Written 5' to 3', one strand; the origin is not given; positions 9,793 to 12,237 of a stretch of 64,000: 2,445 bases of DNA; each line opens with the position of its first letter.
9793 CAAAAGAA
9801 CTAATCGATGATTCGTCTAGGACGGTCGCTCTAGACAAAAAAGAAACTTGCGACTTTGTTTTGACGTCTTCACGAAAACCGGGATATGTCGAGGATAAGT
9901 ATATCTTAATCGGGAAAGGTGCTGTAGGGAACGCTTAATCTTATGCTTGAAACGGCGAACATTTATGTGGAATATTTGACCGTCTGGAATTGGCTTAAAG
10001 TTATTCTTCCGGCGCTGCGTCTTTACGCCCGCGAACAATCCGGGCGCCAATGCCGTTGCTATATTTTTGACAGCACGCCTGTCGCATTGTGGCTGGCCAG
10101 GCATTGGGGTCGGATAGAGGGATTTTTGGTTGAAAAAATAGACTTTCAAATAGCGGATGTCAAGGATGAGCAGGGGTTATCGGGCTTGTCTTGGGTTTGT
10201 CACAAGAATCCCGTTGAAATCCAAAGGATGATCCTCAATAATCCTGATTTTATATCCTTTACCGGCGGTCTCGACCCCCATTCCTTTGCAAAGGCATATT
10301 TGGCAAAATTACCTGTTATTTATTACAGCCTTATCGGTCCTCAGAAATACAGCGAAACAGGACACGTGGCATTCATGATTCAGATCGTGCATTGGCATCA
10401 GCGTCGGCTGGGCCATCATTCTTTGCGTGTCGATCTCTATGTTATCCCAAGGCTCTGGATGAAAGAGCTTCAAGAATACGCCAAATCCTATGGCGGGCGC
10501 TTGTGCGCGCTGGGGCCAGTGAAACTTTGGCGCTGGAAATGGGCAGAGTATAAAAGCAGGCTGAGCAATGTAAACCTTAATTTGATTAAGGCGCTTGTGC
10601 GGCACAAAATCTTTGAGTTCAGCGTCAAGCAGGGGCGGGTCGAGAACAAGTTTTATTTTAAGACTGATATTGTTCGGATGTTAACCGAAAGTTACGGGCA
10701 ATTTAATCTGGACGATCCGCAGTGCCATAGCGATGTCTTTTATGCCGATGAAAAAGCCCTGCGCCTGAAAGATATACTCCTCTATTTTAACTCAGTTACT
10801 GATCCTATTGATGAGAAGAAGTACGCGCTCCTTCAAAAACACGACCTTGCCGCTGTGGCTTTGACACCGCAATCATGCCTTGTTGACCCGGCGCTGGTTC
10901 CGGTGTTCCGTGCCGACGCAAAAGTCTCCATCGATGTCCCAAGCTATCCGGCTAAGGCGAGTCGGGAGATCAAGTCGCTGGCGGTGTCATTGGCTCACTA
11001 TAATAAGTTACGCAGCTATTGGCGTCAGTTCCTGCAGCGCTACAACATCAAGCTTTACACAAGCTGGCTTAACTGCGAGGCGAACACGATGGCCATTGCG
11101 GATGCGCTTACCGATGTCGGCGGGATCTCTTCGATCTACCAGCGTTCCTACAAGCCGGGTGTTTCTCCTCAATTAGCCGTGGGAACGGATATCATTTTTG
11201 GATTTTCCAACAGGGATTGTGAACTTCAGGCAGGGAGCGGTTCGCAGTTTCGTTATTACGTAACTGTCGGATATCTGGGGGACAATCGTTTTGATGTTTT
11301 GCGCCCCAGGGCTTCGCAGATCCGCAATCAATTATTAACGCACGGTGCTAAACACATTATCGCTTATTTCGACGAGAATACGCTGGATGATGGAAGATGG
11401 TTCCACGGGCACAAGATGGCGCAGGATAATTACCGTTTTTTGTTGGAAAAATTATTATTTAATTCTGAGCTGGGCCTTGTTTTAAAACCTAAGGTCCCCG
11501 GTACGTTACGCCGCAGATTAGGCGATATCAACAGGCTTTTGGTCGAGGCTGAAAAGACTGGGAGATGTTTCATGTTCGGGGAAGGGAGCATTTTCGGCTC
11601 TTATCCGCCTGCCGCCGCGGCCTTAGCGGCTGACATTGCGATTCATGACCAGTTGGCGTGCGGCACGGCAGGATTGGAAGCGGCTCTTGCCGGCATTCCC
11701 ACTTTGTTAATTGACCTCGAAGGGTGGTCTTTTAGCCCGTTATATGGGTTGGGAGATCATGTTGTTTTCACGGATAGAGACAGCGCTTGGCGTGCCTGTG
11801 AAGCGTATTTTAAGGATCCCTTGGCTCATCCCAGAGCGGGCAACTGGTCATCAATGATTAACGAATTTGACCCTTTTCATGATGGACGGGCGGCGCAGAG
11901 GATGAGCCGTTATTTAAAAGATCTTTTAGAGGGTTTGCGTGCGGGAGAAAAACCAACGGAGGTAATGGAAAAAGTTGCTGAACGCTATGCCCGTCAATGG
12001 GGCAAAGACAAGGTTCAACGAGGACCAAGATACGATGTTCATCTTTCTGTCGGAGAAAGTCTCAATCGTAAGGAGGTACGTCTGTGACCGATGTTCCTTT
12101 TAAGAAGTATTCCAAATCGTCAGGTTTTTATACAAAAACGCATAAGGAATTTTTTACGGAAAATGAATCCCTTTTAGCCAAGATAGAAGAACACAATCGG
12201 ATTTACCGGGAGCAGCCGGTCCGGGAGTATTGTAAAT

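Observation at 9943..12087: Two large proteins (714 and 605 aa) that I could not place in any family by eye, candidate nonulosonic-acid or modified-sugar transferases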

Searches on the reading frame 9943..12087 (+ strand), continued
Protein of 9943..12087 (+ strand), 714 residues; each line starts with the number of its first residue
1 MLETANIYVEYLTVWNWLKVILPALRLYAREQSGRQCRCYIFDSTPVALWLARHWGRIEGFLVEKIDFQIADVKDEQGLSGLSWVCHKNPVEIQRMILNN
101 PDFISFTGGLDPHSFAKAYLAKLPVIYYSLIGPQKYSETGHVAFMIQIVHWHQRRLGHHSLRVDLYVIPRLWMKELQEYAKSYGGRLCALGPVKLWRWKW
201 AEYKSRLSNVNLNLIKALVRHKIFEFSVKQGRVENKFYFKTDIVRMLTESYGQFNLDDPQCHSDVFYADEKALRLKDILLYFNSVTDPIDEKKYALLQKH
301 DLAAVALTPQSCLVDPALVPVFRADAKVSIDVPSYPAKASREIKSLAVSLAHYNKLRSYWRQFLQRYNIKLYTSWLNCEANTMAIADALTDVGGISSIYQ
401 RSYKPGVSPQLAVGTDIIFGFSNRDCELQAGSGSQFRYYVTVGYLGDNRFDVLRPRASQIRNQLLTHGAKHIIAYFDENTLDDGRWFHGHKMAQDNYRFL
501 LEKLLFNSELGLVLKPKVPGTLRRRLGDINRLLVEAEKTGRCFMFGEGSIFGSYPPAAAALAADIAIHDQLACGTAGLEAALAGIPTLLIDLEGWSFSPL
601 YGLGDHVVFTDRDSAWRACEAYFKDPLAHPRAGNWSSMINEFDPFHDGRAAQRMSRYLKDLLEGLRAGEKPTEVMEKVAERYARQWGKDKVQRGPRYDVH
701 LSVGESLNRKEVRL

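Call 45: find_encoding_contigs(protein=P0014, flank=10000, max_places=1)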
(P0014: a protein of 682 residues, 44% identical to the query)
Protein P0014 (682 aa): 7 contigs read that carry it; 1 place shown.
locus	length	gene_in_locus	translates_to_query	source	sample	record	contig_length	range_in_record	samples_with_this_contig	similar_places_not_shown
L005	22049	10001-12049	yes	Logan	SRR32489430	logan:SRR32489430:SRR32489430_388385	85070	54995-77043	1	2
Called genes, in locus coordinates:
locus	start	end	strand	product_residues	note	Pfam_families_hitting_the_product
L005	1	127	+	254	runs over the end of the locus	-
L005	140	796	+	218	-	PF04199:Cyclase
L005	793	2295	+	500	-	PF00501:AMP-binding, PF13193:AMP-binding_C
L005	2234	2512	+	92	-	PF00550:PP-binding (weak)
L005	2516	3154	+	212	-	PF17836:PglD_N, PF25087:GMPPB_C (faint), PF00132:Hexapep (weak)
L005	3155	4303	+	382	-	PF01135:PCMT (weak), PF13489:Methyltransf_23, PF05175:MTS (weak), PF08003:Methyltransf_9 (weak), PF08241:Methyltransf_11, PF08242:Methyltransf_12, PF13649:Methyltransf_25, PF13847:Methyltransf_31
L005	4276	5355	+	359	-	PF00571:CBS (weak), PF00483:NTP_transferase, PF12804:NTP_transf_3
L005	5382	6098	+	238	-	PF02348:CTP_transf_3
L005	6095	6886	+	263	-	PF00977:His_biosynth, PF01207:Dus (faint), PF03060:NMO (faint), PF02581:TMP-TENI (faint)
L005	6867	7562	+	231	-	PF00117:GATase, PF07685:GATase_3, PF01174:SNO (weak)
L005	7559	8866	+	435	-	-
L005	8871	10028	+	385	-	PF01041:DegT_DnrJ_EryC1, PF00155:Aminotran_1_2 (weak)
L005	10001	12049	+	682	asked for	-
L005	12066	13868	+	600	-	-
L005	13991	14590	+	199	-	PF00132:Hexapep, PF14602:Hexapep_2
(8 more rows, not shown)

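Call 46: search_protein_representatives(alignment_id=A1)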
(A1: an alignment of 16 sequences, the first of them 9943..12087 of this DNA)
Query: 16 sequences, 694 profile positions. Proteins with E-value up to 0.001 (for the whole library): 1871; up to 1e-10: 1454; up to 1e-30: 812. The best 150 are listed.
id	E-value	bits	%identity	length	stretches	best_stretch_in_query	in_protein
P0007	0.0e+00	1141.6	-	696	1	2-693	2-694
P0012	0.0e+00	1068.5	-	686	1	5-691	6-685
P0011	0.0e+00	1040.4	-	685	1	5-694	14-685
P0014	0.0e+00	1026.2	-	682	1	1-693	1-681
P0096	1.9e-253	859.2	-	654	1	5-693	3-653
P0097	2.1e-247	839.3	-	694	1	5-693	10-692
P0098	1.5e-239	813.2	-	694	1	6-691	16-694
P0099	2.7e-231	786.0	-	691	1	4-691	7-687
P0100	8.2e-209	711.7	-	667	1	5-689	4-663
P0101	2.6e-208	710.0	-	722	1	6-690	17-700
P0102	6.0e-207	705.5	-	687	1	3-689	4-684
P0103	4.9e-206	702.5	-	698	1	4-688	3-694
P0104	3.5e-205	699.7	-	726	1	6-690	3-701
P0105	4.2e-205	699.4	-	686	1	5-689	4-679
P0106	5.2e-204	695.8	-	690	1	5-689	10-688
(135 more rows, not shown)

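Call 50: find_related_loci(query=A1, collection=genome_contigs, flank=10000)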
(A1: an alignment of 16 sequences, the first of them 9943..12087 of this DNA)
Query A1 (714 aa) in genome_contigs; peptide patterns used: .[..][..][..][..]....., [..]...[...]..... (x = any residue, [..] = any of these).
126 stretches matched a pattern; 79 encode a relative of the query (tblastn E <= 1e-3); 78 distinct loci.
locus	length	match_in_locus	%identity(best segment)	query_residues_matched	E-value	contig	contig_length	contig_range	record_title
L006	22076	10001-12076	59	7-696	0e+0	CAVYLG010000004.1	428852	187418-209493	MAG: Candidatus Omnitrophota bacterium isolate MFD01476.bin.2.120 genome assembly, contig: contig_28232, whole genome sh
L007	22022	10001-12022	46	7-695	0e+0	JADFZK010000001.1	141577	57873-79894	MAG: Candidatus Omnitrophota bacterium isolate nHGRbin18 nHGR_bin18_NODE_50_length_141577_cov_14.764107, whole genome sh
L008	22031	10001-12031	44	7-697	5e-177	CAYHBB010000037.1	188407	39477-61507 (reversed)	MAG TPA_asm: uncultured Planctomycetales bacterium isolate ERP119294_co2_534 genome assembly, contig: k141_392463, whole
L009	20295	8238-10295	42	3-691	2e-174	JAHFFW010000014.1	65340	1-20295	MAG: Candidatus Omnitrophota bacterium isolate nzgw300 NODE_95_length_65341_cov_6.933257, whole genome shotgun sequence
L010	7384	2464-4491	43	7-696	1e-171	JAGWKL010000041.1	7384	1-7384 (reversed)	MAG: Candidatus Omnitrophota bacterium isolate REEB160 contig-150_13890, whole genome shotgun sequence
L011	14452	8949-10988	40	8-697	5e-153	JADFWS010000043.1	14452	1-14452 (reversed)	MAG: Candidatus Omnitrophota bacterium isolate nCal2bin1 nCal2_bin1_NODE_43_length_14452_cov_3.405774, whole genome shot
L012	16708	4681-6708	41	7-695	8e-153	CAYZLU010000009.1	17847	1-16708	MAG TPA_asm: uncultured Planctomycetales bacterium isolate binchicken_co241_372 genome assembly, contig: NODE_3044_lengt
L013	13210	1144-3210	44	4-703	3e-177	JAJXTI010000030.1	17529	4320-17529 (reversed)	MAG: bacterium isolate BP4.bin41 NODE_3746_length_17529_cov_1.275888, whole genome shotgun sequence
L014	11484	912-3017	38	2-691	1e-139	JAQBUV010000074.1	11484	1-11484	MAG: Chloroflexota bacterium isolate casp150-mb.161 NODE_14415_length_11484_cov_0.304084, whole genome shotgun sequence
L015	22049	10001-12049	39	6-691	4e-135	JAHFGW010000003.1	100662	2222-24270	MAG: Candidatus Omnitrophota bacterium isolate nzgw324 NODE_251_length_100663_cov_8.081150, whole genome shotgun sequenc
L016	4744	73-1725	42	144-691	4e-136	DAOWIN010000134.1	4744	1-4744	MAG TPA_asm: Candidatus Omnitrophota bacterium isolate CSMAG_2044 CSMAG_2044_k141_4358703_length_4744_cov_16.0000, whole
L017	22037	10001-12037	38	8-691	6e-134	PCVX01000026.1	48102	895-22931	MAG: Candidatus Omnitrophica bacterium CG11_big_fil_rev_8_21_14_0_20_63_9 CG11_8_21_14_0.20_scaffold_286_c, whole genome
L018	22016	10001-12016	36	8-691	4e-133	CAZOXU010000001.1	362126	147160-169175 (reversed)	MAG TPA_asm: uncultured Planctomycetales bacterium isolate SRP278252_co2_25 genome assembly, contig: NODE_15_length_3621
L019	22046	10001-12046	37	8-693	1e-134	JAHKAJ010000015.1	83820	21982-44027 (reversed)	MAG: Candidatus Omnitrophota bacterium isolate Undefined_mixed_planktonic.mb.33 Undefined_mixed_pl.mb.33_k141_503622, wh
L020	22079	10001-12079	37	8-691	1e-130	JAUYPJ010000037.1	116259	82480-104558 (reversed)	MAG: Candidatus Omnitrophota bacterium isolate C4_metabat.bin.25 C4_k141_376596, whole genome shotgun sequence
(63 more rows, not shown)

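Call 58: search_solved_structures(query=A3, max_evalue=10, show_alignments=3)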
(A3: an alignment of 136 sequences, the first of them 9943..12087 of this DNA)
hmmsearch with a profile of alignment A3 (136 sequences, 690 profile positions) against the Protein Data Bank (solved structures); distinct sequences matched with E-value up to 10: 1.
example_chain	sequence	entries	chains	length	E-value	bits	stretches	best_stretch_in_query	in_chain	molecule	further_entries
6k8z_A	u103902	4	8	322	2.1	10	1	433-493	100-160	Pyridoxal kinase, putative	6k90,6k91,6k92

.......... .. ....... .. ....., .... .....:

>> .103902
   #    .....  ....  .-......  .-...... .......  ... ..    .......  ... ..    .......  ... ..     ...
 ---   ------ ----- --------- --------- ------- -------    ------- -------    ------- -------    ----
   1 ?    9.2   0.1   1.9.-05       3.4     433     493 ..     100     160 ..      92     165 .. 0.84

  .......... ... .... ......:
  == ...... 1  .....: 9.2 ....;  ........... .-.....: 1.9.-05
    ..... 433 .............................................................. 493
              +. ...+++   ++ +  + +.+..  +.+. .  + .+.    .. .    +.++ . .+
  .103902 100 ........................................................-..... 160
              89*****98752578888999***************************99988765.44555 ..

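Call 61: search_protein_families(library=pfam, alignment_id=A4, max_evalue=1)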
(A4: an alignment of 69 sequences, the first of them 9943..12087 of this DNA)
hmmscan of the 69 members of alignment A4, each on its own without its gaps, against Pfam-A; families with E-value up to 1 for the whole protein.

A. member 1, window:9943-12087:+ (714 aa): 1 family
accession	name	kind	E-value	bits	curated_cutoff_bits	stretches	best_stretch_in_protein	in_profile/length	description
PF02684.21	LpxB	-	0.29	10.4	22.6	1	557-589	256-285/374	Lipid-A-disaccharide synthetase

B. families by the number of members that match (of 69 scanned): 25 families
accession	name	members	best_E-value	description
PF15503.11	PPP1R35_C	1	0.00042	Protein phosphatase 1 regulatory subunit 35 C-terminus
PF07560.16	DUF1539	1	0.012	Domain of Unknown Function (DUF1539)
PF11103.14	DUF2887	1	0.018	Protein of unknown function (DUF2887)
PF24874.1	Piezo_THU9_anchor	1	0.021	Piezo, THU9 and anchor domain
PF19677.4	DUF6179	1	0.03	Family of unknown function (DUF6179)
PF13531.11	SBP_bac_11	1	0.044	Bacterial extracellular solute-binding protein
PF17863.7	AAA_lid_2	1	0.058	AAA lid domain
PF20471.4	DUF6716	1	0.061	Putative glycosyltransferase (DUF6716)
PF13588.12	HSDR_N_2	1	0.064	Type I restriction enzyme R protein N terminus (HSDR_N)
PF15828.10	RDD1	1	0.077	Required for drug-induced death protein 1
PF24659.1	DUF7648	1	0.083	Domain of unknown function (DUF7648)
PF15162.11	SCRE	1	0.084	Protein SPO16 homolog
PF00567.30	TUDOR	1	0.087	Tudor domain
PF21907.4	SAM_CEP-1_C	1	0.09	CEP-1 C-terminal SAM domain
PF21929.2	GpP_4th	1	0.11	Mu phage baseplate assembly protein GpP, fourth domain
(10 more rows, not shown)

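Call 80: find_encoding_contigs(protein=window:9943-12087:+, flank=3000, max_places=3)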
Protein window:9943-12087:+ (714 aa): 17 contigs read that carry it; 2 places shown.
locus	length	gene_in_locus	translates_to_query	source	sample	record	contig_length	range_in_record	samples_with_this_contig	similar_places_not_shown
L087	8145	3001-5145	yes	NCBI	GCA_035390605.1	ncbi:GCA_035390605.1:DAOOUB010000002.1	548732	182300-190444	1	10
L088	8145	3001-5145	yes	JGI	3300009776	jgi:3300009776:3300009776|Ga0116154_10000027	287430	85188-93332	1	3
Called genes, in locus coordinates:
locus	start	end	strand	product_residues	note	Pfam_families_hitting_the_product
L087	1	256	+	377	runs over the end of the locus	-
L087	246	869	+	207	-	PF00117:GATase, PF07685:GATase_3, PF01174:SNO (weak), PF07722:Peptidase_C26 (faint)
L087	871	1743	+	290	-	PF00977:His_biosynth, PF03060:NMO (faint)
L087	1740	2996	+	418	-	-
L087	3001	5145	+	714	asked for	-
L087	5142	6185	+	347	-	PF13489:Methyltransf_23, PF08241:Methyltransf_11 (weak), PF08242:Methyltransf_12, PF13649:Methyltransf_25 (weak), PF13847:Methyltransf_31 (weak)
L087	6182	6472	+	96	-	PF07578:LAB_N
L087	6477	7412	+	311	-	PF00535:Glycos_transf_2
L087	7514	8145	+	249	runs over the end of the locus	PF08003:Methyltransf_9 (weak), PF13489:Methyltransf_23, PF13847:Methyltransf_31, PF08241:Methyltransf_11, PF08242:Methyltransf_12, PF13649:Methyltransf_25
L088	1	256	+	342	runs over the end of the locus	-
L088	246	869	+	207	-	PF00117:GATase, PF07685:GATase_3, PF01174:SNO (weak), PF07722:Peptidase_C26 (faint)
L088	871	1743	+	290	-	PF00977:His_biosynth, PF03060:NMO (faint)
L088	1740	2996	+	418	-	-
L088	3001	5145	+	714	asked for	-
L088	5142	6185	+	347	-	PF13489:Methyltransf_23, PF08241:Methyltransf_11 (weak), PF08242:Methyltransf_12, PF13649:Methyltransf_25 (weak), PF13847:Methyltransf_31 (weak)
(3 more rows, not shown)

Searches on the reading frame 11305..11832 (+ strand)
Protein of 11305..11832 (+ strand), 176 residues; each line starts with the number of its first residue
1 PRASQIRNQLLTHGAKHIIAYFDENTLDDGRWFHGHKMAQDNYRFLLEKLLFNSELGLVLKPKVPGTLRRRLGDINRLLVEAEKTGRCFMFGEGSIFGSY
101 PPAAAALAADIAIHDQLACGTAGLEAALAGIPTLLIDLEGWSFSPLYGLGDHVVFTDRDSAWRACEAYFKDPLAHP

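Call 79: search_solved_structures(query=A5, max_evalue=10, show_alignments=5)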
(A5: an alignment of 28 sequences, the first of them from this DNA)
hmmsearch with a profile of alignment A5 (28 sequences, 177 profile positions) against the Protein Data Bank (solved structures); distinct sequences matched with E-value up to 10: 1.
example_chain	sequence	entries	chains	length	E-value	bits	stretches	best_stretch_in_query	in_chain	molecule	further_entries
6le3_E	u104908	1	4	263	1.7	11.3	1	96-162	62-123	Gluconate 5-dehydrogenase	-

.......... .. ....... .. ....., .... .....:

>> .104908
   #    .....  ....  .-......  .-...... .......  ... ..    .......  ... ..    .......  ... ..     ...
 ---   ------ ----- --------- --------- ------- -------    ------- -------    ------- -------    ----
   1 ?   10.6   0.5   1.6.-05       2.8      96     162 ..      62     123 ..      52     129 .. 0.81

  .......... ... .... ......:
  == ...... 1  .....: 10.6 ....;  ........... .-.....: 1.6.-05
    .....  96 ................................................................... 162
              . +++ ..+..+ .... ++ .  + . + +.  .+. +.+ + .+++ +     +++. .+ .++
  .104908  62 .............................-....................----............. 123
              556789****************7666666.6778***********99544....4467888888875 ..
